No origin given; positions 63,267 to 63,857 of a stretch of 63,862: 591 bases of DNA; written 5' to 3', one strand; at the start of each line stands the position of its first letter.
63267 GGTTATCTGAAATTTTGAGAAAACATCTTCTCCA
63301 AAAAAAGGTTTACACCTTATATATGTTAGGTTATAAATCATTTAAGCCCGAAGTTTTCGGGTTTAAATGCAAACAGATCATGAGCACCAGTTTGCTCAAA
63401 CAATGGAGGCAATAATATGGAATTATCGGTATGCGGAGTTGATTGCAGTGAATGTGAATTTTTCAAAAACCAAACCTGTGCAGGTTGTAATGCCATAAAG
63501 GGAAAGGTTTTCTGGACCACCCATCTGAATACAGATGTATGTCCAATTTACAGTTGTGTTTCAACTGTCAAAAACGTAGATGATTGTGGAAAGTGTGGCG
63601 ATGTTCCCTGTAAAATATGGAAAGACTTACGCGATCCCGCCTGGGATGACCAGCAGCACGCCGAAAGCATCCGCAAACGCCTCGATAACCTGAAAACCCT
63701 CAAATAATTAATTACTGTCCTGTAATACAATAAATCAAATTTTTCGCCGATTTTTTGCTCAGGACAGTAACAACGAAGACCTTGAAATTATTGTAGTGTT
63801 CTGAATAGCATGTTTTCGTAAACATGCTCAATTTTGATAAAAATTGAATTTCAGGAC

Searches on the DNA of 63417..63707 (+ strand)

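Call 41: search_rna_families(source=L001, start=8400, end=8750, threshold=evalue, max_evalue=10)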
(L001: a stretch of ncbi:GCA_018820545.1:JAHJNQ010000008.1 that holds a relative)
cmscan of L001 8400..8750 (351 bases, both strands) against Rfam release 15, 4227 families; matches with E-value up to 10: 2.
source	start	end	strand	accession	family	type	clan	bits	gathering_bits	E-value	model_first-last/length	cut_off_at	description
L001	8556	8648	+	RF02434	SpF39_sRNA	Gene; sRNA;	-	20.8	60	3.1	1-109/109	no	Streptococcus sRNA SpF39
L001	8400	8427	+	RF01325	CRISPR-DR12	Gene; CRISPR;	-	18.7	37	0.24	3-30/30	5'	CRISPR RNA direct repeat element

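Call 82: search_dna_similar(query=L001:8470-8640:+, collection=plasmids, mode=distant, max_evalue=0.01, max_rows=5)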
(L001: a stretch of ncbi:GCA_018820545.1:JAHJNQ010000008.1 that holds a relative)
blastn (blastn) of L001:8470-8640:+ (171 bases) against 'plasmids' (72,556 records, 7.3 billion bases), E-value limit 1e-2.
No match.

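Call 83: search_dna_similar(query=L001:8470-8640:+, collection=phages, mode=distant, max_evalue=0.01, max_rows=5)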
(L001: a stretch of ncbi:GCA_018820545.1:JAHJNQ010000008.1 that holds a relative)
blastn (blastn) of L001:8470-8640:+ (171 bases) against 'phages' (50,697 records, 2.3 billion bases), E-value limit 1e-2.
No match.
